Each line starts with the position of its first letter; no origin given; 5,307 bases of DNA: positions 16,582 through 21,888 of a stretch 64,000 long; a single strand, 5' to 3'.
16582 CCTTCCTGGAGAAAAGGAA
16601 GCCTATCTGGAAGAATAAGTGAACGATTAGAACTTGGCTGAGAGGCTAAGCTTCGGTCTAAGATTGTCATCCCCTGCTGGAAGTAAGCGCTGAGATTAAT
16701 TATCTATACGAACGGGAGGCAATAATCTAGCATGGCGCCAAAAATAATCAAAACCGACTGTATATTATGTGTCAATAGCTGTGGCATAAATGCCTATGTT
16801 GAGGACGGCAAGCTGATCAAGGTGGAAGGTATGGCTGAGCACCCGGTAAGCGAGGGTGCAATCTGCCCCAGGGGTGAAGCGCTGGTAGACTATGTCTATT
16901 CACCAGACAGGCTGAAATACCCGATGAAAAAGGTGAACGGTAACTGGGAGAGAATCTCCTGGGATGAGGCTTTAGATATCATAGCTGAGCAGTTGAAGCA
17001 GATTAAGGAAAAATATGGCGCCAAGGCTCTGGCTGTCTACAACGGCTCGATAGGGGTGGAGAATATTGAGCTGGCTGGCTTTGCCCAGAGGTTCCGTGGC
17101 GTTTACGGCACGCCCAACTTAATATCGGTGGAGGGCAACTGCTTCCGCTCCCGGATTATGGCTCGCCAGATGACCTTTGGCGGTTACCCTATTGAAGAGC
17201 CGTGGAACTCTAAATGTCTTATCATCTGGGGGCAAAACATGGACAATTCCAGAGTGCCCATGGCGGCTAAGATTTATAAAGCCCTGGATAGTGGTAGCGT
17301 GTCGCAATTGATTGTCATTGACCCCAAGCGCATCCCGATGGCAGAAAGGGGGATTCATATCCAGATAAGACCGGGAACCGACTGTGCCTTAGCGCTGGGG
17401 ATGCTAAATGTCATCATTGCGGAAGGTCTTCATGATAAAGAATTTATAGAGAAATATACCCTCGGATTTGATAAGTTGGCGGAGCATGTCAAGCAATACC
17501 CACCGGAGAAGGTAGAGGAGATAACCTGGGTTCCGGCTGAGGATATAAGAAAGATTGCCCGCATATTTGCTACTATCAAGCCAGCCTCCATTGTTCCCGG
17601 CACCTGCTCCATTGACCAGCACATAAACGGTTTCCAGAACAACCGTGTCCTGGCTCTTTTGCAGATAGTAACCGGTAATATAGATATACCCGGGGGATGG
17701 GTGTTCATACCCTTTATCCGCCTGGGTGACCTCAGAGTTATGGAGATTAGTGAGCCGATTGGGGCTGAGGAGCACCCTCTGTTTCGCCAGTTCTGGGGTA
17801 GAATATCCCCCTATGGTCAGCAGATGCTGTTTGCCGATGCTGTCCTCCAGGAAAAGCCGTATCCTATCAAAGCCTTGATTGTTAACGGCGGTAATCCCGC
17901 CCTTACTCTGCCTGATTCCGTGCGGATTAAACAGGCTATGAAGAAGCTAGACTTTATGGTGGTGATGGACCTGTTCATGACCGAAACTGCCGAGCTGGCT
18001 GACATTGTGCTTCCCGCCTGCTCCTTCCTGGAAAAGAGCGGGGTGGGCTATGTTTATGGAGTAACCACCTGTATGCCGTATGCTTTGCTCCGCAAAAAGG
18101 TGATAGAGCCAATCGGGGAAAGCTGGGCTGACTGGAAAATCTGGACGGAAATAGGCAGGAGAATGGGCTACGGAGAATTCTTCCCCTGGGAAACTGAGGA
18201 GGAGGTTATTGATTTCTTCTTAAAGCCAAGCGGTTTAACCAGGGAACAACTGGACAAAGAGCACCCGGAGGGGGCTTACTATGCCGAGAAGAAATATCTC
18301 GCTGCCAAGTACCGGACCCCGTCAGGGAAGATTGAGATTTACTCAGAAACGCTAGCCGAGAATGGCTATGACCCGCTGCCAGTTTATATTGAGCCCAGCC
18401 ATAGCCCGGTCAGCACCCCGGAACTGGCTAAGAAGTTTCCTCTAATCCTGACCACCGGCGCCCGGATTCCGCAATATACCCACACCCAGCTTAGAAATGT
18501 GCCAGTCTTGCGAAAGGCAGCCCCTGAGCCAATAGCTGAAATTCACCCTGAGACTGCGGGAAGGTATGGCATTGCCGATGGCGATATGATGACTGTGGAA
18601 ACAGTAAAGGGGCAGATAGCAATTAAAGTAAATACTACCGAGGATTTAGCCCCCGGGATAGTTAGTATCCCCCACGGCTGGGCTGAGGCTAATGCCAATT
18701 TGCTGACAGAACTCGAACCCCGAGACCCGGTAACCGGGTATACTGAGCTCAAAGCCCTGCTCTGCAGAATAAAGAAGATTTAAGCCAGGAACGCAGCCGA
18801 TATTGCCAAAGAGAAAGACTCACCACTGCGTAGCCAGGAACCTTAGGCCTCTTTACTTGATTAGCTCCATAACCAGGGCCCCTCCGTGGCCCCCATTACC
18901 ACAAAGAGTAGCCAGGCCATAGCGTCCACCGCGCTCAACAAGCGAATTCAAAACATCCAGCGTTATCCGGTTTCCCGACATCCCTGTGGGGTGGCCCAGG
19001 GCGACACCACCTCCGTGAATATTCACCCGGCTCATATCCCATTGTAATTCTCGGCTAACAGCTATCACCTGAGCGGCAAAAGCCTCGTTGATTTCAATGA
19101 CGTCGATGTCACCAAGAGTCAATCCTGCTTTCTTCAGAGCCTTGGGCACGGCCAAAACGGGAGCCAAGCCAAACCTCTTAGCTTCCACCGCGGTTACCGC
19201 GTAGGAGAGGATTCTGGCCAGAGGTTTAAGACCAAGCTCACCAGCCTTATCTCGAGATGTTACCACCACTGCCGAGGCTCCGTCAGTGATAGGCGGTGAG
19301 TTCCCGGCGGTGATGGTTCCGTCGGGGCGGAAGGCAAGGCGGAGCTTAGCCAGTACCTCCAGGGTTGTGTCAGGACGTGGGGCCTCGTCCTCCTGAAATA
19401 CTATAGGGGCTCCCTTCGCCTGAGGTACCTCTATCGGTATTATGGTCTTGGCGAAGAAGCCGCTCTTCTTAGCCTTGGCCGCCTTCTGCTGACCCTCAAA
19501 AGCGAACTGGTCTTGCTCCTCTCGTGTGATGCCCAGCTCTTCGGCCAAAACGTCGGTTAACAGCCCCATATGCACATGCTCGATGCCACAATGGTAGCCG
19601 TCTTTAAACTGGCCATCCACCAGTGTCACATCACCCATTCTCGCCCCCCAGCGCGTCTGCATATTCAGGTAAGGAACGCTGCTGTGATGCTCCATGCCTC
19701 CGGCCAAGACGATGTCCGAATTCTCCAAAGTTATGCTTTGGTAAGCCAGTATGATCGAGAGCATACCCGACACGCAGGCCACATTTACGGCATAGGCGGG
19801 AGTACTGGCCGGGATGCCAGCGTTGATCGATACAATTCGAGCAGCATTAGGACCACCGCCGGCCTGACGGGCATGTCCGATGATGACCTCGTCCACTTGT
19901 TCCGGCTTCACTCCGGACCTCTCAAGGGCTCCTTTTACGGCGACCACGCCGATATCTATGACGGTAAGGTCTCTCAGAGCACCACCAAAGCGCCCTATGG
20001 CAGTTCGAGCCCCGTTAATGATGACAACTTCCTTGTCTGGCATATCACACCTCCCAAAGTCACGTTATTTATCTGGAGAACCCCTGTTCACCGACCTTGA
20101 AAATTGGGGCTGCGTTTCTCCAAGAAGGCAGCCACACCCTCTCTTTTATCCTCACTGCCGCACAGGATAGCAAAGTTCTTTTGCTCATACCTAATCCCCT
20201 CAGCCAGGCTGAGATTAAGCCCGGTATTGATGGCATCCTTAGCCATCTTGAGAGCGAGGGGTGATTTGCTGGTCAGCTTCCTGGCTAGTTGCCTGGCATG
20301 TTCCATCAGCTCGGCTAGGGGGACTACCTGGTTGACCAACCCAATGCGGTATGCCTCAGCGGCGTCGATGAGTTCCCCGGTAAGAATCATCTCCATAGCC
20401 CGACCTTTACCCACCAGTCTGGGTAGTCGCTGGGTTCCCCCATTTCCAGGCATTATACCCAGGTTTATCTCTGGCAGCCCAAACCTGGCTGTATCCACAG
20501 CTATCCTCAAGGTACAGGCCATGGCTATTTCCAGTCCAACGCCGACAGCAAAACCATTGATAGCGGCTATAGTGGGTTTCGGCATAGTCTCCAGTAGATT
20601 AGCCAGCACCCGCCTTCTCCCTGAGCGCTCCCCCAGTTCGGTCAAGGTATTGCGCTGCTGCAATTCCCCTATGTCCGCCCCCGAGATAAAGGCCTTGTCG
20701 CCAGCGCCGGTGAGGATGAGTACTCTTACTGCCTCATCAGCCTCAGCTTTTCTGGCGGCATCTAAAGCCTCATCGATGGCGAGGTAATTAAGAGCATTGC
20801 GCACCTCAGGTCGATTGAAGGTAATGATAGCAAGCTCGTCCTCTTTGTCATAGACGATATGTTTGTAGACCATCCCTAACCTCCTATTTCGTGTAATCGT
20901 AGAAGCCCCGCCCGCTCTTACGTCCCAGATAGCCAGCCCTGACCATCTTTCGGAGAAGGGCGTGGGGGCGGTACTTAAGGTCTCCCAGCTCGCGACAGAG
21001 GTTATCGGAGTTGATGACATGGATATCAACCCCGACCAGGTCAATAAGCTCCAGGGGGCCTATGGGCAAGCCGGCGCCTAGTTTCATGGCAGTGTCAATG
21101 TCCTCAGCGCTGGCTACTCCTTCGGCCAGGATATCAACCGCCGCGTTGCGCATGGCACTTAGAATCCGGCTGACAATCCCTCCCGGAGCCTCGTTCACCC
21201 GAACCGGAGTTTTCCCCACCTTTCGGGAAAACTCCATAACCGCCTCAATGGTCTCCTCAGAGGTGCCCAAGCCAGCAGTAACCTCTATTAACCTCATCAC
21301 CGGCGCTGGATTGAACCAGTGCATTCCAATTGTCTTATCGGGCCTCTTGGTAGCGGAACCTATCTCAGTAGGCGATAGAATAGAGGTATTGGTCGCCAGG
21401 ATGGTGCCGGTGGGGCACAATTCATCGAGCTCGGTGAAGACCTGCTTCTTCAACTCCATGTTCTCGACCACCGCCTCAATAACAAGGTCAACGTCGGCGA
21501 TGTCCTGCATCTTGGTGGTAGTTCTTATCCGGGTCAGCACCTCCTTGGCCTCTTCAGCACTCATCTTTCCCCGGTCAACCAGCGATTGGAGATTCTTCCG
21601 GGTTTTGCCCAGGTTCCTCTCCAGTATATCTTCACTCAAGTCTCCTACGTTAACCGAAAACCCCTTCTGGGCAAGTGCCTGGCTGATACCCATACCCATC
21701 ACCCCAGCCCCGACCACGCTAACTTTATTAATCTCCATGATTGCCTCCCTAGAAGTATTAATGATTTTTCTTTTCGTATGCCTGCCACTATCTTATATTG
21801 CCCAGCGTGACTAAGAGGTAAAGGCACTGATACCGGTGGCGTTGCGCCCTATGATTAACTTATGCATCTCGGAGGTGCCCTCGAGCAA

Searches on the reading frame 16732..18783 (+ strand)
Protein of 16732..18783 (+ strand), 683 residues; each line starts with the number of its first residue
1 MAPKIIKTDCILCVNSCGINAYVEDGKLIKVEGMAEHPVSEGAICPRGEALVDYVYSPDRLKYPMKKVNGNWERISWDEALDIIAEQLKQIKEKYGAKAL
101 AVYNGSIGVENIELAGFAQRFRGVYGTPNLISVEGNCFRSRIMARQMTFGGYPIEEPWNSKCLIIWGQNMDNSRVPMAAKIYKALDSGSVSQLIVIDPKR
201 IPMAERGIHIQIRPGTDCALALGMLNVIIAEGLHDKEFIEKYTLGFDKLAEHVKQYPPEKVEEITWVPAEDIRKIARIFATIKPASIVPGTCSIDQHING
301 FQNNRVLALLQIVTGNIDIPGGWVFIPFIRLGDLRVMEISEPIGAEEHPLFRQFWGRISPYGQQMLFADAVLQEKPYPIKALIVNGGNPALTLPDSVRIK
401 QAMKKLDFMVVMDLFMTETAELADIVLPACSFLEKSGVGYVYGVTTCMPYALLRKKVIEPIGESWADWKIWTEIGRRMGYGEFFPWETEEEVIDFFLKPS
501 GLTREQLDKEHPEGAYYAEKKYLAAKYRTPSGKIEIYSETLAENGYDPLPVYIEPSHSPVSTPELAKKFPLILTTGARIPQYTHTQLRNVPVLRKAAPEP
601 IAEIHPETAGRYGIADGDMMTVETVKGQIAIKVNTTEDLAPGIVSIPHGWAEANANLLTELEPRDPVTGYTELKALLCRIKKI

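Call 8: search_protein_families(library=ncbifam, max_evalue=1e-10, proteins=[window:16732-18783:+])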
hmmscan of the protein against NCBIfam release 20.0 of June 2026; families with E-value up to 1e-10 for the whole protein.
window:16732-18783:+ (683 aa): 25 families
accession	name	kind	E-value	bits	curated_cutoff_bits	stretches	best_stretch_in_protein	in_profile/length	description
TIGR01591.1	Fdh-alpha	equivalog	1.6e-117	393.4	666.25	1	9-679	2-671/672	formate dehydrogenase subunit alpha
NF012032.0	PRK15488.1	equivalog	7.3e-102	341.7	694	2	4-323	42-361/759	thiosulfate reductase PhsA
NF047855.1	AssmNtatRedNasC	equivalog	4.7e-93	312.7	1100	2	4-318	19-337/708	assimilatory nitrate reductase catalytic subunit NasC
TIGR02166.1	dmsA_ynfE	subfamily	1.2e-83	281.5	777.7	1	8-656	47-759/794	DMSO/selenate family reductase complex A subunit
TIGR03479.1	DMSO_red_II_alp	subfamily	4.3e-62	210.4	984.75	1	7-241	60-305/913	molybdopterin-dependent oxidoreductase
TIGR00509.1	bisC_fam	subfamily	3.6e-57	194.2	1017.55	3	187-323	201-343/772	molybdopterin guanine dinucleotide-containing S/N-oxide reductase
NF011566.1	PRK14990.1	exception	1.4e-56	192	1600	1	4-655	57-778/814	dimethylsulfoxide reductase subunit A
NF041884.1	selenate_YnfF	exception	1.4e-55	188.6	1650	1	9-654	49-759/798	selenate/tellurate reductase subunit YnfF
NF041885.1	selenate_YnfE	exception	8.7e-55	185.9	1675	1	11-654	55-766/805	selenate/tellurate reductase subunit YnfE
TIGR01553.1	formate-DH-alph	equivalog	1e-46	159.2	814.2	1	7-244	46-305/1009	formate dehydrogenase-N subunit alpha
NF041783.2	mnquin_red_QrcB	equivalog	2.6e-46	158.1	440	1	7-447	54-473/695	menaquinone reductase molybdopterin-binding-like subunit QrcB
NF011682.0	PRK15102.1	equivalog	8.9e-45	153.1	909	2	207-323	277-396/829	trimethylamine-N-oxide reductase TorA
NF041323.1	Nitr_red_NasA_Halo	equivalog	1.4e-44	152.8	1000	2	13-319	3-307/673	assimilatory nitrate reductase NasA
TIGR02164.1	torA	equivalog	8.4e-42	143.2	1465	2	378-485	466-571/824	trimethylamine-N-oxide reductase TorA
NF010055.0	PRK13532.1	equivalog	2e-37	128.9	904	1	7-243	44-291/830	nitrate reductase catalytic subunit NapA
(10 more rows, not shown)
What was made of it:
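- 16732..18783 (+): Context: cytoplasmic Mo/W-bis-PGD enzyme, closest to acetylene hydratase, last gene of the same-strand block. Below all NCBIfam cutoffs (call 8).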

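Call 71: search_solved_structures(query=window:16732-18783:+, max_evalue=1e-20)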
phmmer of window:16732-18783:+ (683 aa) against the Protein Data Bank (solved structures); distinct sequences matched with E-value up to 1e-20: 43.
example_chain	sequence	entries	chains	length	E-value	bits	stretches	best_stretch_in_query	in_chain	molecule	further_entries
2e7z_A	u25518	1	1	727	2.5e-100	340.1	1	10-650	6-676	Acetylene hydratase Ahy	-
7qv7_S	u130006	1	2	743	1e-85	291.9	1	6-683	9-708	Hydrogen dependent carbon dioxide reductase subunit FdhF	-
2vpw_A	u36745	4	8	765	4.3e-81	276.5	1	9-652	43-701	THIOSULFATE REDUCTASE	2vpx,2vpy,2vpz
7vw6_A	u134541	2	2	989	4.1e-75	256.8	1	5-679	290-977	Formate dehydrogenase | Tungsten-containing formate dehydrogenase alpha subunit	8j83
7e5z_A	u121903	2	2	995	4.2e-75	256.7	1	5-679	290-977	Formate dehydrogenase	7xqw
9t1s_L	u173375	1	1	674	1.5e-73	251.6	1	5-683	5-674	formate dehydrogenase (coenzyme F420)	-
7bkb_D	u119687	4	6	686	2.6e-68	234.3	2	4-321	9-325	Formate dehydrogenase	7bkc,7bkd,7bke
1aa6_A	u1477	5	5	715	3.4e-60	207.5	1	6-484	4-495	FORMATE DEHYDROGENASE H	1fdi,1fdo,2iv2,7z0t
9vap_A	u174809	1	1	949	6.1e-57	196.7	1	4-324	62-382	Formate dehydrogenase molybdopterin-binding subunit FdhA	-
9wxb_B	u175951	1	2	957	1.4e-52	182.3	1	6-673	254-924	Formate dehydrogenase alpha subunit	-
6tg9_A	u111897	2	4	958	8.3e-52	179.8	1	6-674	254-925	Formate dehydrogenase subunit alpha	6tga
1dms_A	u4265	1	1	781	1.3e-50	175.8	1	45-325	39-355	DMSO REDUCTASE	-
2jim_A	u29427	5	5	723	4.4e-50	174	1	4-682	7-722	PERIPLASMIC NITRATE REDUCTASE | PROTEIN (PERIPLASMIC NITRATE REDUCTASE)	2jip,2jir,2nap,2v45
2jio_A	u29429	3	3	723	5.9e-50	173.6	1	4-682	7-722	PERIPLASMIC NITRATE REDUCTASE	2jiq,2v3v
1e18_A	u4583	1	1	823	8.7e-50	173.1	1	49-325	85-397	DMSO REDUCTASE.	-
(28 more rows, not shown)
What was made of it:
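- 16732..18783 (+): Best PDB match 2e7z 2.5e-100, then FdhF and PsrA (call 71).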

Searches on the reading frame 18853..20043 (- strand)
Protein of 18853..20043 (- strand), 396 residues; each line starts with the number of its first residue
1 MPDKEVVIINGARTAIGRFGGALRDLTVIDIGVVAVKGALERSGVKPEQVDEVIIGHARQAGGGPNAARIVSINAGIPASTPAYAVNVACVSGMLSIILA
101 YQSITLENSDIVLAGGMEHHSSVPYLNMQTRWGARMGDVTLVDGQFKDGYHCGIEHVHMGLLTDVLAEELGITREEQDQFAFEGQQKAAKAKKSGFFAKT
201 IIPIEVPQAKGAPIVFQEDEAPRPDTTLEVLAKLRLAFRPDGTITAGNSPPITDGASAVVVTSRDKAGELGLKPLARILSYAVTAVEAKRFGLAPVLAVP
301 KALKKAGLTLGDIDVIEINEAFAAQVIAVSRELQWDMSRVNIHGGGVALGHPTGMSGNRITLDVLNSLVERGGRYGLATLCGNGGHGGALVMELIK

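Call 8: search_protein_families(library=ncbifam, max_evalue=1e-10, proteins=[window:18853-20043:-])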
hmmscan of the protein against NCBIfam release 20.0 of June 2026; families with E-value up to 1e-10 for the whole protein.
window:18853-20043:- (396 aa): 33 families (the best 25 are shown)
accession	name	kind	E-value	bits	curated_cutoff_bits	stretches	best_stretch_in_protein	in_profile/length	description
TIGR01930.1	AcCoA-C-Actrans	subfamily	1.4e-129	432.4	240.55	1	8-393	1-385/385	acetyl-CoA C-acyltransferase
NF006552.0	PRK09051.1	subfamily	7.3e-124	414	565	1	3-394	3-394/395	beta-ketothiolase BktB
NF006086.0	PRK08235.1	equivalog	1.4e-123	412.9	526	1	5-393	3-391/393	acetyl-CoA C-acetyltransferase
NF004206.0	PRK05656.1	subfamily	2.1e-121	405.7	688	1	4-393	2-391/392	acetyl-CoA C-acetyltransferase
NF042999.1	bketothiol_BktB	equivalog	2e-113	379.6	725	1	4-393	3-392/394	beta-ketothiolase BktB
NF004853.0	PRK06205.1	subfamily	1.4e-112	376.7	551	1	4-394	2-402/404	acetyl-CoA C-acetyltransferase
NF042967.1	AcCoAtase_PhaA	equivalog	1.4e-101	340.5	740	1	4-394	2-395/396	acetyl-CoA acetyltransferase PhaA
TIGR02430.1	pcaF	equivalog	2e-99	333.4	597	1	4-394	1-399/400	3-oxoadipyl-CoA thiolase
NF006551.0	PRK09050.1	subfamily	2e-99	333.4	605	1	4-394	2-400/401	3-oxoadipyl-CoA thiolase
NF005152.0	PRK06633.1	equivalog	5.3e-98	328.2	675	1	4-393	3-390/392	acetyl-CoA C-acetyltransferase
NF005805.0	PRK07661.1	equivalog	3.5e-93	312.6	633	1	4-395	2-391/391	acetyl-CoA C-acetyltransferase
NF005033.0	PRK06445.1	equivalog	2.1e-92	310.3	511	1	5-393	4-393/395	acetyl-CoA C-acetyltransferase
NF005890.0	PRK07851.1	equivalog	3.8e-92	309.3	580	1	4-394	2-404/406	acetyl-CoA C-acetyltransferase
NF005404.0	PRK06954.1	subfamily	1.3e-91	307.6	687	1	4-395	7-397/397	acetyl-CoA C-acetyltransferase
NF006001.0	PRK08131.1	equivalog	2.8e-88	296.5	622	1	7-395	5-400/401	3-oxoadipyl-CoA thiolase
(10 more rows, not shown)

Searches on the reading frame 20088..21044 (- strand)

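Call 8: search_protein_families(library=ncbifam, max_evalue=1e-10, proteins=[window:20088-21044:-])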
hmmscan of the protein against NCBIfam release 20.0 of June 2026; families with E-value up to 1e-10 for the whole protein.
window:20088-21044:- (318 aa): 71 families (the best 25 are shown)
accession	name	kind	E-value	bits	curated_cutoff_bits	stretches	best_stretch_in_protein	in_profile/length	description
NF004475.0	PRK05809.1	subfamily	4.5e-85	285.3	394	1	58-318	1-260/260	short-chain-enoyl-CoA hydratase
NF007239.0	PRK09674.1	equivalog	1.1e-79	267.5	371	1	61-318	4-257/257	2,3-dehydroadipyl-CoA hydratase PaaF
NF004517.0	PRK05862.1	equivalog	8.6e-76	254.8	396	1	58-317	1-256/257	enoyl-CoA hydratase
NF004634.0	PRK05980.1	equivalog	1.3e-75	254.2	375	1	62-317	4-262/263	crotonase/enoyl-CoA hydratase family protein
NF005802.0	PRK07657.1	equivalog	1.9e-74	250.4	363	1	65-317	7-259/260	enoyl-CoA hydratase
NF006007.0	PRK08138.1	subfamily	9.5e-74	248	355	1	64-318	11-261/261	enoyl-CoA hydratase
NF005803.0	PRK07658.1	equivalog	2.8e-73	246.5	313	1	62-318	3-257/257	enoyl-CoA hydratase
NF051848.1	EnCoAHydtEchA19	equivalog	1.9e-71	240.6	400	1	63-318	2-258/258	enoyl-CoA hydratase EchA19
NF006699.0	PRK09245.1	subfamily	2.2e-62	210.7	354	1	62-318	4-266/266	crotonase/enoyl-CoA hydratase family protein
NF005073.0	PRK06495.1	subfamily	1.1e-61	208.4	296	1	63-318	6-257/257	enoyl-CoA hydratase/isomerase family protein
NF004796.0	PRK06144.1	subfamily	6.7e-61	206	272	1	61-318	8-262/262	enoyl-CoA hydratase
NF004840.0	PRK06190.1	equivalog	1.3e-60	205.2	253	1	62-292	5-233/260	enoyl-CoA hydratase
NF004781.0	PRK06127.1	subfamily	1.4e-60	205.2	291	1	61-318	11-269/269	enoyl-CoA hydratase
NF006566.0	PRK09076.1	subfamily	9.8e-60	202.3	286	1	61-316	5-258/260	enoyl-CoA hydratase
NF042430.2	EnCoAhydt_DpgD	equivalog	2.5e-59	200.8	400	1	65-318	1-258/258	enoyl-CoA-hydratase DpgD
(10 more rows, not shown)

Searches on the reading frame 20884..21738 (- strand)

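Call 8: search_protein_families(library=ncbifam, max_evalue=1e-10, proteins=[window:20884-21738:-])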
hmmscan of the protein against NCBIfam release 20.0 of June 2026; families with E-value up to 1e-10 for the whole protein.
window:20884-21738:- (284 aa): 19 families
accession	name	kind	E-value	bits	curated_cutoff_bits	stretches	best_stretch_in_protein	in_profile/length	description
NF004474.0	PRK05808.1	subfamily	1.1e-111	372.7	408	1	1-282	1-282/283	3-hydroxybutyryl-CoA dehydrogenase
NF006124.0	PRK08268.1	subfamily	2.6e-95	320.3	508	1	2-283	6-288/507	3-hydroxyacyl-CoA dehydrogenase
NF006722.0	PRK09260.1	equivalog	1e-91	307.2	429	1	3-283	2-282/289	3-hydroxyacyl-CoA dehydrogenase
NF005715.0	PRK07530.1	equivalog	2.3e-87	293.1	420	1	1-283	2-284/292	3-hydroxybutyryl-CoA dehydrogenase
NF004699.0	PRK06035.1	equivalog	1.4e-83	280.4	500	1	1-282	1-290/294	3-hydroxyacyl-CoA dehydrogenase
NF005875.0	PRK07819.1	subfamily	2e-80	270.3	319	1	2-282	4-286/287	3-hydroxybutyryl-CoA dehydrogenase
TIGR02279.1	PaaC-3OHAcCoADH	equivalog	1.3e-78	265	669.4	1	3-283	5-286/503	3-hydroxyacyl-CoA dehydrogenase PaaH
NF008727.0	PRK11730.1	equivalog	4.7e-69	233.5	870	1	2-283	312-593/717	fatty acid oxidation complex subunit alpha FadB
NF008363.0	PRK11154.1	equivalog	7.9e-68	229.2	869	1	2-283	308-587/708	fatty acid oxidation complex subunit alpha FadJ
NF006143.0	PRK08293.1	equivalog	6.5e-63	212.7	312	1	1-283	2-288/291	3-hydroxyacyl-CoA dehydrogenase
TIGR02440.1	FadJ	equivalog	1e-61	209.1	968.45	1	2-283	303-582/699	fatty acid oxidation complex subunit alpha FadJ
TIGR02441.1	fa_ox_alpha_mit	equivalog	8.9e-61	205.9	964.65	1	2-283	334-614/737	fatty acid oxidation complex subunit alpha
NF006125.0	PRK08269.1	equivalog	2.2e-59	201.2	427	1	3-283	5-297/334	3-hydroxybutyryl-CoA dehydrogenase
TIGR02437.1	FadB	equivalog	7e-58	196.5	933.55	1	4-283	314-593/714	fatty acid oxidation complex subunit alpha FadB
NF042925.1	FHMPC_DH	equivalog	5.9e-55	186.7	500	1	5-283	2-281/304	5-formyl-3-hydroxy-2-methylpyridine 4-carboxylate 5-dehydrogenase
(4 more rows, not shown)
